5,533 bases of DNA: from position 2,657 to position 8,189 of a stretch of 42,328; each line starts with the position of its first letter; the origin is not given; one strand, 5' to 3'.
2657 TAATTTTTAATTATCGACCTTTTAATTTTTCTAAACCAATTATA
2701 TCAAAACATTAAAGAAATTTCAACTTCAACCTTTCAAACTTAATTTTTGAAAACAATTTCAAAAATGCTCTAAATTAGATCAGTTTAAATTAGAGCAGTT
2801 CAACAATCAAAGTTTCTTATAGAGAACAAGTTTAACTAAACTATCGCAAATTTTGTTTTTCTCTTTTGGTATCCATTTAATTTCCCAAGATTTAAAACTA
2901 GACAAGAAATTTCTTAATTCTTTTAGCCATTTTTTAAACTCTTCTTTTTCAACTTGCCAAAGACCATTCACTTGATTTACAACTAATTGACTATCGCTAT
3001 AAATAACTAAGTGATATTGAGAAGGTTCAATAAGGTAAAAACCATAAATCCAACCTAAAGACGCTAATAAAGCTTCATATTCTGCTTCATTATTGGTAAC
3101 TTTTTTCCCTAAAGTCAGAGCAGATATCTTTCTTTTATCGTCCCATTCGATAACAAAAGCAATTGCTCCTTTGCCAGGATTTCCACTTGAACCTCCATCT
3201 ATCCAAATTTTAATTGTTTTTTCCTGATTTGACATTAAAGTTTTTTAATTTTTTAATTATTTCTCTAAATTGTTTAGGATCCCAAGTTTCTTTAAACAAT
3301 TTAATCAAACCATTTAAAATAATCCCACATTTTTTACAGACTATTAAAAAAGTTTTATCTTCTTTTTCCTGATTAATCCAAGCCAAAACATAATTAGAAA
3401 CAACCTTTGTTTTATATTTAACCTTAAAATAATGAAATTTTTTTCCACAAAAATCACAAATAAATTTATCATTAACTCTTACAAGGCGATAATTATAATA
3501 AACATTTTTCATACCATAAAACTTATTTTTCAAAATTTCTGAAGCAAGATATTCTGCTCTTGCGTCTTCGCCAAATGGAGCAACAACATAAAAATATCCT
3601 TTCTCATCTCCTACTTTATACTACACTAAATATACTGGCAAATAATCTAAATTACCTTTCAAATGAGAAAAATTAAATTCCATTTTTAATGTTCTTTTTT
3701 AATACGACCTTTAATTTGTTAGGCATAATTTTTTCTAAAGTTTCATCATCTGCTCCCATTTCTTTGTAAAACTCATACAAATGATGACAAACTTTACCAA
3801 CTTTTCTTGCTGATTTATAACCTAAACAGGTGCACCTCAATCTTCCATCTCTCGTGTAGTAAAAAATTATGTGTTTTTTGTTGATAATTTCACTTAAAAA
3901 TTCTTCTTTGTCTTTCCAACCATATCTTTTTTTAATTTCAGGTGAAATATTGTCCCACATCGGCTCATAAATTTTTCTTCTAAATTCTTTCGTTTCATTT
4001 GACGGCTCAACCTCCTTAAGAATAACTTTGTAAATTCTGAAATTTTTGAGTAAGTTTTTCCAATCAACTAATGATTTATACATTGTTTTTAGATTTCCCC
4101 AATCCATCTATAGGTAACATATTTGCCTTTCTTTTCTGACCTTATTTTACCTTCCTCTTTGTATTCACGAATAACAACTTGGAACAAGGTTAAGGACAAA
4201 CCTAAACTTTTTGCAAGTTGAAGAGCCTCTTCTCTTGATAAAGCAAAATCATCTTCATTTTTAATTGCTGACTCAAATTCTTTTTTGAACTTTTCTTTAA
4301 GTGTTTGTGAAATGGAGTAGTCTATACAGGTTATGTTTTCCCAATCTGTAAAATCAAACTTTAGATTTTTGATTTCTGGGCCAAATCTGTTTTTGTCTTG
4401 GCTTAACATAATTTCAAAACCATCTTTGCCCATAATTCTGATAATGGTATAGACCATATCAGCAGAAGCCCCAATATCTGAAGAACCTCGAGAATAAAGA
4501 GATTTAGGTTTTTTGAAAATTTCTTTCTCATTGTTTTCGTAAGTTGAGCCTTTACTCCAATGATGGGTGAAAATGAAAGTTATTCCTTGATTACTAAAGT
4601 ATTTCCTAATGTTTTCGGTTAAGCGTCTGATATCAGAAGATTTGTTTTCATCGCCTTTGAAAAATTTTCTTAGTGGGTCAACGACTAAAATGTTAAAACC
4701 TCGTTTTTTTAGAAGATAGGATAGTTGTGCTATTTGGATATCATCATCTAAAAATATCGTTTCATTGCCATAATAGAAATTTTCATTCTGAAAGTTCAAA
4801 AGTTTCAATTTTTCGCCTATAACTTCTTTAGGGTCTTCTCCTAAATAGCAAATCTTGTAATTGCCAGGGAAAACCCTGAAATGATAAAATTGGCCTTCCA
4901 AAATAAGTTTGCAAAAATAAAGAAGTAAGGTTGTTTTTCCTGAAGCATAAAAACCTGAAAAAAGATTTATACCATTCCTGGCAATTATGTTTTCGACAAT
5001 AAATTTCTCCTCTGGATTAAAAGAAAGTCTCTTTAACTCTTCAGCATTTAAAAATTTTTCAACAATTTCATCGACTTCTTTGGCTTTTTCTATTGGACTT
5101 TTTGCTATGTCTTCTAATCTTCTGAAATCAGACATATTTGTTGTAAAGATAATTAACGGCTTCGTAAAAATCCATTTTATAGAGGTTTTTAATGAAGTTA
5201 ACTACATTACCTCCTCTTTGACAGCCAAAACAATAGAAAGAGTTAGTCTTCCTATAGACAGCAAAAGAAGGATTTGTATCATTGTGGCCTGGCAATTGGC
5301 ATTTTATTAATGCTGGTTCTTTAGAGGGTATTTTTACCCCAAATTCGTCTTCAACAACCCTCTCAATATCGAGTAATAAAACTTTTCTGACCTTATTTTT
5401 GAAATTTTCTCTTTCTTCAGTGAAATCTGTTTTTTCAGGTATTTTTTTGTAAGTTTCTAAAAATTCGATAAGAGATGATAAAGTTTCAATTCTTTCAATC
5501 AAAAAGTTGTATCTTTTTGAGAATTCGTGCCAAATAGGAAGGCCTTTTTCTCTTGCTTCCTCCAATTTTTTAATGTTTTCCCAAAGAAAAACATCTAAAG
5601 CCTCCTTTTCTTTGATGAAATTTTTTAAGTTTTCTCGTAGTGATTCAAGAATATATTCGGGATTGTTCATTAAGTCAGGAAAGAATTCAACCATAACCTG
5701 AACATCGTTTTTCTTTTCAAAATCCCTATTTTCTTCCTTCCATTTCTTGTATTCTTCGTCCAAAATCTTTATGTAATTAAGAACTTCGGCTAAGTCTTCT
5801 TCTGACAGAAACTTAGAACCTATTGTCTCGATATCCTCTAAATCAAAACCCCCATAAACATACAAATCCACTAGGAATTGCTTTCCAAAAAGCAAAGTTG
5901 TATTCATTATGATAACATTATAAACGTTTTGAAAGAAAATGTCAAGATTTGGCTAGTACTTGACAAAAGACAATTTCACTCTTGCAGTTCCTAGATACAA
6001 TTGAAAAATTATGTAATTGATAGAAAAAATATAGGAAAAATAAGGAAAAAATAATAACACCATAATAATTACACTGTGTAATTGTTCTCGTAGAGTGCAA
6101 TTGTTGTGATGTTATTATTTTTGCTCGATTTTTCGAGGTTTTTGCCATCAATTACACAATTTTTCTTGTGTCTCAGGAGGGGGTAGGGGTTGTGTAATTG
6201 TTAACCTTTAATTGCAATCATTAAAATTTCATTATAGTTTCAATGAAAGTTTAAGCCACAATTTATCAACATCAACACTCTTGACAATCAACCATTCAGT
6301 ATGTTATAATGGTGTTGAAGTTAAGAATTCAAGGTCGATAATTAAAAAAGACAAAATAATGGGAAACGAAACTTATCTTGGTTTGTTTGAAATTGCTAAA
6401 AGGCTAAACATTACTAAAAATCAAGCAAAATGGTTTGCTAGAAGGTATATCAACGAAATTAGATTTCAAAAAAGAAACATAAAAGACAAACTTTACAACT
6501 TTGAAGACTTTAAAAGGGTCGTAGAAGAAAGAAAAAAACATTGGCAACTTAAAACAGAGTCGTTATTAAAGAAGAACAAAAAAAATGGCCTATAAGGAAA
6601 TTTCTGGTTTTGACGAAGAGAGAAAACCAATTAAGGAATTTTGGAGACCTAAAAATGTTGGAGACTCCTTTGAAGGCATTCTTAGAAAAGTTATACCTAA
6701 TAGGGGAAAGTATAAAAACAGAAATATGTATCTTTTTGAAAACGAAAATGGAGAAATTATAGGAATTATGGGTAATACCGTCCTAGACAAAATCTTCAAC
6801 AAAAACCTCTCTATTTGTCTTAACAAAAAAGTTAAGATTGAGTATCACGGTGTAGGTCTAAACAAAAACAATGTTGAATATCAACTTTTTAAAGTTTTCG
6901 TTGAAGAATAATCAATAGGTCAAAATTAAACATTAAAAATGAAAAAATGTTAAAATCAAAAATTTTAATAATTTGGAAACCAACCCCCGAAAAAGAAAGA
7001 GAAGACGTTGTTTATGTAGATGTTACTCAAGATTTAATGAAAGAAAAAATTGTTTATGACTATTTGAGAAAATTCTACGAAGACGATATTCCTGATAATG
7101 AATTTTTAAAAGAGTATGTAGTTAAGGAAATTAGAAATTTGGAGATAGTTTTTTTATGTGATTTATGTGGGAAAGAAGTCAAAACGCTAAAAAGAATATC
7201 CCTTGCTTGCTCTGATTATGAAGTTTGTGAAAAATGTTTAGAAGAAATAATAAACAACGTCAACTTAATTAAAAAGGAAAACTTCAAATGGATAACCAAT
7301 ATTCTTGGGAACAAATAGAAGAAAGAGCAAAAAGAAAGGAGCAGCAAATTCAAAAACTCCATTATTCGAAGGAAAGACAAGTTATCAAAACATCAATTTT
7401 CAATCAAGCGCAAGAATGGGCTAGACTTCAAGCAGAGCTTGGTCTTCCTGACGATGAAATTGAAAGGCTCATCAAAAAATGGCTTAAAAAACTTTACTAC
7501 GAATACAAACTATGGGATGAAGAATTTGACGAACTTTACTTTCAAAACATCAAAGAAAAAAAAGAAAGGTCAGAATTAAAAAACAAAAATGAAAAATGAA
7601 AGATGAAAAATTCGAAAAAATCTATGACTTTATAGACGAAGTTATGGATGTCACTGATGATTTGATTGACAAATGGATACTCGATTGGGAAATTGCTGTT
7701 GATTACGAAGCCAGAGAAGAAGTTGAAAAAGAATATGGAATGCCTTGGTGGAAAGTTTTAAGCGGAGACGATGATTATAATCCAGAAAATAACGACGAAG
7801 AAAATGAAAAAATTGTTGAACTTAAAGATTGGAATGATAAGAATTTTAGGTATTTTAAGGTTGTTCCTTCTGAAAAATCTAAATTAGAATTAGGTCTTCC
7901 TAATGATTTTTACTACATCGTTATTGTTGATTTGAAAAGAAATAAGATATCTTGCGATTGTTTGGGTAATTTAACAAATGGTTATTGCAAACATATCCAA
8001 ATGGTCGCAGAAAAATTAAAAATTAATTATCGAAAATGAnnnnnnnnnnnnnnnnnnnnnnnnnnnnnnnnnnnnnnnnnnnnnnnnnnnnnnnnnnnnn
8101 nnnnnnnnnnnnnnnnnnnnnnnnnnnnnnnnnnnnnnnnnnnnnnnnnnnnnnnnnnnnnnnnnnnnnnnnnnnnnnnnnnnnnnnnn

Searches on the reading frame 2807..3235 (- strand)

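Call 54: search_protein_families(library=phrogs, proteins=[window:2807-3235:-], max_evalue=0.001)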
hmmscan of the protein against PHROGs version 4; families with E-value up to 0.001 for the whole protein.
window:2807-3235:- (142 aa): 1 family
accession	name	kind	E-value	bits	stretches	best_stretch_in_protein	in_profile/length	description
phrog_531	-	DNA, RNA and nucleotide metabolism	3.9e-18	66.8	1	3-136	71-222/285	Rnase H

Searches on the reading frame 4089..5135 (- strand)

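Call 54: search_protein_families(library=phrogs, proteins=[window:4089-5135:-], max_evalue=0.001)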
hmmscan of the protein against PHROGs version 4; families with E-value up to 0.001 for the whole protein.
window:4089-5135:- (348 aa): 6 families
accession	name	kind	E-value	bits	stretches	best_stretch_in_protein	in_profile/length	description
phrog_239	-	DNA, RNA and nucleotide metabolism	1.6e-11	44.9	1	115-281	437-605/801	DNA primase/helicase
phrog_3123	-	unknown function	1.7e-11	44.4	1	123-199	434-511/583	-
phrog_6357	-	unknown function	1.1e-10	42.3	1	26-265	3-222/321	-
phrog_2597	-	DNA, RNA and nucleotide metabolism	3e-09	37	1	141-200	462-521/747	DNA primase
phrog_1284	-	unknown function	5.8e-08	33.4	1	23-305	3-290/306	-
phrog_25693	-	unknown function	1.5e-05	24.9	1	133-233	149-240/405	-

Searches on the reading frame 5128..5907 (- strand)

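Call 54: search_protein_families(library=phrogs, proteins=[window:5128-5907:-], max_evalue=0.001)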
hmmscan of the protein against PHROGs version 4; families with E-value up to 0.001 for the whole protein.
window:5128-5907:- (259 aa): 7 families
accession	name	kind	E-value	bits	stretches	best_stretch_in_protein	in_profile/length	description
phrog_6444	-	DNA, RNA and nucleotide metabolism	1.8e-14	54.5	1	206-257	41-92/577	DNA primase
phrog_11992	-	unknown function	9.7e-13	49.7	1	187-258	18-83/177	-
phrog_18097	-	DNA, RNA and nucleotide metabolism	1.7e-10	41.8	1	201-256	33-88/199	DNA primase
phrog_360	-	DNA, RNA and nucleotide metabolism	2.5e-10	41.5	1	194-252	22-81/133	DNA primase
phrog_47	-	DNA, RNA and nucleotide metabolism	5.4e-10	39.4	1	180-258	30-108/947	DNA primase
phrog_26824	-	unknown function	2e-08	33.8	1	179-254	8-83/868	-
phrog_5311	-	DNA, RNA and nucleotide metabolism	1.5e-06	27.8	1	183-249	78-150/692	helicase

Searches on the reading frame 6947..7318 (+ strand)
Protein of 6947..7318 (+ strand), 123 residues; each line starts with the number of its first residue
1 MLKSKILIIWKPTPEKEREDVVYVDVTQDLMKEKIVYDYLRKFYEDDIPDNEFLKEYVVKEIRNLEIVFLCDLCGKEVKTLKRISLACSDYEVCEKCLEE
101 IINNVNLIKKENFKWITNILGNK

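Call 54: search_protein_families(library=phrogs, proteins=[window:6947-7318:+], max_evalue=0.001)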
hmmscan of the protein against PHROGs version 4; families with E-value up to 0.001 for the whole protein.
window:6947-7318:+ (123 aa): 0 families

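Call 105: search_protein_families(library=pfam, proteins=[window:6947-7318:+], max_evalue=0.01)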
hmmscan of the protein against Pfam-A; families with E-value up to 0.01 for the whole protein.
window:6947-7318:+ (123 aa): 2 families
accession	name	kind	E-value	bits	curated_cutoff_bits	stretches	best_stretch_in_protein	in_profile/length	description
PF14471.11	DUF4428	-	5.7e-05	23.3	27.8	1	71-104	2-33/51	Domain of unknown function (DUF4428)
PF00569.23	ZZ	-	0.0019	18.4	21.4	1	68-99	4-36/45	Zinc finger, ZZ type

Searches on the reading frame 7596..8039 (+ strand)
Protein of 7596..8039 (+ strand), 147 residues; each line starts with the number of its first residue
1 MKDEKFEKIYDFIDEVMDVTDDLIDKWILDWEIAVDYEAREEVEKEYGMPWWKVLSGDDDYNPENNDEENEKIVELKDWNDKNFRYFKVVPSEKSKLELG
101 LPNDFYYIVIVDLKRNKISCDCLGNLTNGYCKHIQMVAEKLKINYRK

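Call 54: search_protein_families(library=phrogs, proteins=[window:7596-8039:+], max_evalue=0.001)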
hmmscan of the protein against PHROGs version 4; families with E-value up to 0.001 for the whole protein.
window:7596-8039:+ (147 aa): 0 families

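Call 105: search_protein_families(library=pfam, proteins=[window:7596-8039:+], max_evalue=0.01)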
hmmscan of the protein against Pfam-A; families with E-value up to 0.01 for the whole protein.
window:7596-8039:+ (147 aa): 1 family
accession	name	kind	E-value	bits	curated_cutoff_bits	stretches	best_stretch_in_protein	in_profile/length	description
PF04434.22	SWIM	-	0.0016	18.4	19.6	1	111-141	3-37/38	SWIM zinc finger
